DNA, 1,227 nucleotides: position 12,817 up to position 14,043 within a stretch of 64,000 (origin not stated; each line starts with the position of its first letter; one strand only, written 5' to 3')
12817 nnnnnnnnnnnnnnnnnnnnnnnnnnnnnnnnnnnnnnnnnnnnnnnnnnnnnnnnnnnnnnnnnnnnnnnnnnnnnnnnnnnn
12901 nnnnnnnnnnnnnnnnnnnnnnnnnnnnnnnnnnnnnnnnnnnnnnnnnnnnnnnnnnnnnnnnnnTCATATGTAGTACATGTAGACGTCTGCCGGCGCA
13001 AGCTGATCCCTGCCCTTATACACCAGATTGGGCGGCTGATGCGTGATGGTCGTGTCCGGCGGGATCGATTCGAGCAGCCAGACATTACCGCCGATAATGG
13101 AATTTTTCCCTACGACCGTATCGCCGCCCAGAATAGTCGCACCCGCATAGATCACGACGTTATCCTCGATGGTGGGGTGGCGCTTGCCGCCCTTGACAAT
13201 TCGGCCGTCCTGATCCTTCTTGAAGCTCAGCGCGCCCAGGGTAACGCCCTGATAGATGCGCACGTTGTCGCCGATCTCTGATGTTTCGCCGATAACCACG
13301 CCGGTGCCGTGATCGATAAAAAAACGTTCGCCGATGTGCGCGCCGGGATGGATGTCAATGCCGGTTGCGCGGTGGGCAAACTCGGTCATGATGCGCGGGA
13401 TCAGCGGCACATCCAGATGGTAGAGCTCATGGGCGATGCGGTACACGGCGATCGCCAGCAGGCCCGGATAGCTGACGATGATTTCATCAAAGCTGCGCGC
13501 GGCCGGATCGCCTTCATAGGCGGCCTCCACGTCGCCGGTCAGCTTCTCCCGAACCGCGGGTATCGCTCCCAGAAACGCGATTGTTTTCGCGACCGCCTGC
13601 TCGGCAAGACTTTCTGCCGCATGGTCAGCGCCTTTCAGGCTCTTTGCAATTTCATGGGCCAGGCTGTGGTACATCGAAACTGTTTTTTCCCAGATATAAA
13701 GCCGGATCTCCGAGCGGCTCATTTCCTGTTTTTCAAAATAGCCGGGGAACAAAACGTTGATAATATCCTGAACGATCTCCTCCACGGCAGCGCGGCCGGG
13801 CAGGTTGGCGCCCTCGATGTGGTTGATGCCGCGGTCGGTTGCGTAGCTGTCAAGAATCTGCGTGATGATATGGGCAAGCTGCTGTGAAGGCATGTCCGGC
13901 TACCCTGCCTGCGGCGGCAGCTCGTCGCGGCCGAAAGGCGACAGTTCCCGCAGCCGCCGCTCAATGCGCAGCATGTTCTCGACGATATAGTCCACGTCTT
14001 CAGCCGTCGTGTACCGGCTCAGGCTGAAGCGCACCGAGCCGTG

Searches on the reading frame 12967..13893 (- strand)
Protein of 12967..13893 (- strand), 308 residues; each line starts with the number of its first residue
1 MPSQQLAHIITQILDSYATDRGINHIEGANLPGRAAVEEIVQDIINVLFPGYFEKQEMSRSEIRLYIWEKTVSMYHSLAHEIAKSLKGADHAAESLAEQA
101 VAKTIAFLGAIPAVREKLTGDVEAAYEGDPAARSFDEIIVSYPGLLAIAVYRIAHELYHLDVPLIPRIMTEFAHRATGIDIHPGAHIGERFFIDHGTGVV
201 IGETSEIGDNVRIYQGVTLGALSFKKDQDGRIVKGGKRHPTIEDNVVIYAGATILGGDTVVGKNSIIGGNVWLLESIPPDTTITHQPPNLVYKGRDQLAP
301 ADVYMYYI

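Call 11: find_encoding_contigs(protein=window:12967-13893:-, flank=3000, max_places=10)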
Protein window:12967-13893:- (308 aa): 7 contigs read that carry it; 6 places shown.
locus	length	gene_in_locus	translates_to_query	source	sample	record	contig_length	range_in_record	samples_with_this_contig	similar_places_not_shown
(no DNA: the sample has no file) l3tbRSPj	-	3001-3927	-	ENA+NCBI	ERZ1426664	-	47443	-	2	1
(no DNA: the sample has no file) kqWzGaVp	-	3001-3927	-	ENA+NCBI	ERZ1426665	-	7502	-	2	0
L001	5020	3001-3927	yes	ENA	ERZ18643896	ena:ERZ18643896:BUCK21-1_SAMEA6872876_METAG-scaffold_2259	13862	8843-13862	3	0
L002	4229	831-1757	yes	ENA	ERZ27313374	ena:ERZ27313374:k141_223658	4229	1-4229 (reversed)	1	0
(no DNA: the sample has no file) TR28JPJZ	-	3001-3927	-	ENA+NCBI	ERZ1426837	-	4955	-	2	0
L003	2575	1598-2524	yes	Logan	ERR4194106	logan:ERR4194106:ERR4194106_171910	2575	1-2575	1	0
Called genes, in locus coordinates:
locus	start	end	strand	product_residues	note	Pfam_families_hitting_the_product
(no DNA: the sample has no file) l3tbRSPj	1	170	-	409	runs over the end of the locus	PF01702:TGT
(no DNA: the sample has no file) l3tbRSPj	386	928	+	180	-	PF01661:Macro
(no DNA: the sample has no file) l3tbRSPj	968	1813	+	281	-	PF01592:NifU_N, PF04324:Fer2_BFD, PF01106:NifU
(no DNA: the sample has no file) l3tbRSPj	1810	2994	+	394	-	PF00266:Aminotran_5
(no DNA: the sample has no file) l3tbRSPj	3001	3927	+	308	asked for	PF25087:GMPPB_C (faint), PF00132:Hexapep (faint)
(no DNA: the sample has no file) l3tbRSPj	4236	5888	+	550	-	PF00005:ABC_tran, PF02463:SMC_N (faint), PF13476:AAA_23 (faint), PF13304:AAA_21 (faint), PF12848:ABC_tran_Xtn, PF00005:ABC_tran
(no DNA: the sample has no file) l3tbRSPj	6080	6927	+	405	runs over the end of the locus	PF00817:IMS, PF11799:IMS_C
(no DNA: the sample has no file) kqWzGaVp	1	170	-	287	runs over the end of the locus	?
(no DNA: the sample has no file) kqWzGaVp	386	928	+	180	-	PF01661:Macro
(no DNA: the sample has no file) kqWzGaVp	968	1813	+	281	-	PF01592:NifU_N, PF04324:Fer2_BFD, PF01106:NifU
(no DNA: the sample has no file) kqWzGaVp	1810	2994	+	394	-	PF00266:Aminotran_5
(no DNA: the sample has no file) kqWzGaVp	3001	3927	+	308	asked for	PF25087:GMPPB_C (faint), PF00132:Hexapep (faint)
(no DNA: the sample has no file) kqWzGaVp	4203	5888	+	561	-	PF02463:SMC_N (faint), PF00005:ABC_tran, PF13476:AAA_23 (faint), PF13304:AAA_21 (faint), PF12848:ABC_tran_Xtn, PF00005:ABC_tran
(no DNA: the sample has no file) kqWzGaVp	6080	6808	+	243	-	?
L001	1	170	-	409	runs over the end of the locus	PF01702:TGT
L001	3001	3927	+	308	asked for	PF25087:GMPPB_C (faint), PF00132:Hexapep (faint)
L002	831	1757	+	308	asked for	PF25087:GMPPB_C (faint), PF00132:Hexapep (faint)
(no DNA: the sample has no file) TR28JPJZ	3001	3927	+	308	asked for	PF25087:GMPPB_C (faint), PF00132:Hexapep (faint)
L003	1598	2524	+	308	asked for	PF25087:GMPPB_C (faint), PF00132:Hexapep (faint)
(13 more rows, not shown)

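Call 12: find_homologous_proteins(query=window:12967-13893:-, max_evalue=1e-40)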
Query window:12967-13893:- (308 aa): 7998 proteins with E <= 1e-40 among 8000 candidates; the best 120 are listed.
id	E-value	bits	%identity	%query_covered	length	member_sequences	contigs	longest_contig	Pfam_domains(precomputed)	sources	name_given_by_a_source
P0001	1.7e-201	686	100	100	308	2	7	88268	PF00132.31,PF25087.2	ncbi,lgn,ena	-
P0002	2.2e-191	653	95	100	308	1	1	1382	PF00132.31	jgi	jgi:serine O-acetyltransferase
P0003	8.7e-191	651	94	100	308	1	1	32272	PF00132.31,PF25087.2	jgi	-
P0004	1.1e-190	650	94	100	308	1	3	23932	PF00132.31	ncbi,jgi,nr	ncbi:MAG: serine acetyltransferase [Deltaproteobacteria bacterium]|nr:serine acetyltransferase [Delt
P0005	7.4e-190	648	94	100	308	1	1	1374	PF00132.31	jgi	-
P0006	4.7e-188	642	94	100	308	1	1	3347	PF00132.31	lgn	-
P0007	1.6e-181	620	89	100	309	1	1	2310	PF00132.31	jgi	-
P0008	9.0e-181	618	90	100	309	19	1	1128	PF00132.31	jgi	-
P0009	2.2e-180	617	89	100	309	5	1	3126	PF00132.31,PF25087.2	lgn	-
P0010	8.1e-179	611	88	100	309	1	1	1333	PF00132.31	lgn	-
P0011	9.7e-179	611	88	100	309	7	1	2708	PF00132.31,PF25087.2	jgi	jgi:serine O-acetyltransferase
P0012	9.9e-178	608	89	100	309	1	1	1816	PF00132.31,PF25087.2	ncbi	-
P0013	6.2e-177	605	87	100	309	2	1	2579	PF00132.31,PF25087.2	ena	-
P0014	2.2e-175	600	86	100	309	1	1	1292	PF00132.31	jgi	jgi:serine O-acetyltransferase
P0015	1.5e-174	597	86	100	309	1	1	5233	PF00132.31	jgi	-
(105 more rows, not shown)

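Call 13: find_encoding_contigs(protein=P0003, flank=3000, max_places=3)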
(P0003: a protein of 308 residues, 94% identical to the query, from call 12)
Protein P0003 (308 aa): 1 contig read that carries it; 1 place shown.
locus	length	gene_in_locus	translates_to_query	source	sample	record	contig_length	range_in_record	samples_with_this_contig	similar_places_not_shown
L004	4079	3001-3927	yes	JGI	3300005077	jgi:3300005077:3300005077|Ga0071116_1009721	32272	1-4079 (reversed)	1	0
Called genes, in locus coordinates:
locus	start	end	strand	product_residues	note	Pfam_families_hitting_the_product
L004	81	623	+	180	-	PF01661:Macro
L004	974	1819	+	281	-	PF01592:NifU_N, PF04324:Fer2_BFD, PF01106:NifU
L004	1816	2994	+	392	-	PF00266:Aminotran_5, PF01212:Beta_elim_lyase (weak)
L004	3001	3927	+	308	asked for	PF00132:Hexapep (faint), PF25087:GMPPB_C (faint)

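Call 14: find_encoding_contigs(protein=P0004, flank=3000, max_places=3)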
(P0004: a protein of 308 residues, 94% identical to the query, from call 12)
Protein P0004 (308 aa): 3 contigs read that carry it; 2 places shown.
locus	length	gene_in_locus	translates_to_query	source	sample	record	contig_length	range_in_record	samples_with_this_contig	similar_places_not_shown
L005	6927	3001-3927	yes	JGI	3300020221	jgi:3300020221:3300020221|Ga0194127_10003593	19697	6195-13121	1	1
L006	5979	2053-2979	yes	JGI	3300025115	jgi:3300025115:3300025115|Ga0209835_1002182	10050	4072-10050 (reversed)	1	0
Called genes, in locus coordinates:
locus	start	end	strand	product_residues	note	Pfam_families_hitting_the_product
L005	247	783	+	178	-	PF01661:Macro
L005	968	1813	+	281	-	PF01592:NifU_N, PF04324:Fer2_BFD, PF01106:NifU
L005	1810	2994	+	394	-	PF00266:Aminotran_5, PF01212:Beta_elim_lyase (weak)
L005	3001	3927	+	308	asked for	PF00132:Hexapep (faint)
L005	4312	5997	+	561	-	PF02463:SMC_N (faint), PF00005:ABC_tran, PF13401:AAA_22 (faint), PF13476:AAA_23 (faint), PF13304:AAA_21 (faint), PF12848:ABC_tran_Xtn, PF00005:ABC_tran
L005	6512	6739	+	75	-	PF06250:YhcG_C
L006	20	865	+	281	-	PF01592:NifU_N, PF04324:Fer2_BFD, PF01106:NifU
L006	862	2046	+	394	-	PF00266:Aminotran_5, PF01212:Beta_elim_lyase (weak)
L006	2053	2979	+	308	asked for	PF00132:Hexapep (faint)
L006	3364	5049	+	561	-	PF02463:SMC_N (faint), PF00005:ABC_tran, PF13401:AAA_22 (faint), PF13476:AAA_23 (faint), PF13304:AAA_21 (faint), PF12848:ABC_tran_Xtn, PF00005:ABC_tran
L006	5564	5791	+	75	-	PF06250:YhcG_C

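Call 15: find_encoding_contigs(protein=P0015, flank=3000, max_places=3)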
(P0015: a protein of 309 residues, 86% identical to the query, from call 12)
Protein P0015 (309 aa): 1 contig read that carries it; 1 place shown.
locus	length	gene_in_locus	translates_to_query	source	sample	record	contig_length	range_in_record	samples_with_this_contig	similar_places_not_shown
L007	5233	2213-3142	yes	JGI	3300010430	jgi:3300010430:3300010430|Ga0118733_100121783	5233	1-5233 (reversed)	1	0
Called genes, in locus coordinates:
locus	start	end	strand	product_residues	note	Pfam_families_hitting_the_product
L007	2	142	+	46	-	?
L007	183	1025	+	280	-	PF01592:NifU_N, PF04324:Fer2_BFD, PF01106:NifU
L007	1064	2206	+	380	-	PF00266:Aminotran_5, PF01212:Beta_elim_lyase (weak)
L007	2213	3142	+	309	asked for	PF00132:Hexapep (faint)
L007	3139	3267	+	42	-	-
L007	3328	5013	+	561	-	PF02463:SMC_N (faint), PF00005:ABC_tran, PF13476:AAA_23 (faint), PF13555:AAA_29 (faint), PF13304:AAA_21 (faint), PF12848:ABC_tran_Xtn, PF00005:ABC_tran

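Call 54: find_related_loci(query=window:12967-13893:-, collection=metagenome_contigs, flank=1500)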
Query window:12967-13893:- (308 aa) in metagenome_contigs; peptide patterns used: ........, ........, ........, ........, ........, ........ (x = any residue, [..] = any of these).
435 stretches matched a pattern; 272 encode a relative of the query (tblastn E <= 1e-3); the best 80 are kept; 80 distinct loci.
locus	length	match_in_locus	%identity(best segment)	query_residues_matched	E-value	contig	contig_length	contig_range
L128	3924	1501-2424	94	1-308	0e+0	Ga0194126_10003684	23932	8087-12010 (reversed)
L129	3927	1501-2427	91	1-308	0e+0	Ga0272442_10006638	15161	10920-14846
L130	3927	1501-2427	90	1-308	0e+0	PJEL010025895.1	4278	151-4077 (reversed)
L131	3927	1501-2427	89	1-308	0e+0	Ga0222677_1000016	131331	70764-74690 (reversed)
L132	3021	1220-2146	89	1-308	0e+0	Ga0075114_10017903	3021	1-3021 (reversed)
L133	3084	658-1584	89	1-308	0e+0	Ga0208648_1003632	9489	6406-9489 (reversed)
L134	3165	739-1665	89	1-308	0e+0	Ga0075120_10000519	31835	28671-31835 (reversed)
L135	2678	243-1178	76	1-308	8e-165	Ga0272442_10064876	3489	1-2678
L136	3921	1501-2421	74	4-308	6e-157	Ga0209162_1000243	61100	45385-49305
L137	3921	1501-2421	74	4-308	6e-157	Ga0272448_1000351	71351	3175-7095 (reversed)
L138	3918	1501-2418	72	1-302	5e-151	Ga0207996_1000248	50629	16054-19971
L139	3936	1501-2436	70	1-308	4e-151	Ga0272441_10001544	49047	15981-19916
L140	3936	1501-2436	69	1-308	4e-150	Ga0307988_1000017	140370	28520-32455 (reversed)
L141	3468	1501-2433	68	1-307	1e-151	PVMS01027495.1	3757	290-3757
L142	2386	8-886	74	20-308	2e-150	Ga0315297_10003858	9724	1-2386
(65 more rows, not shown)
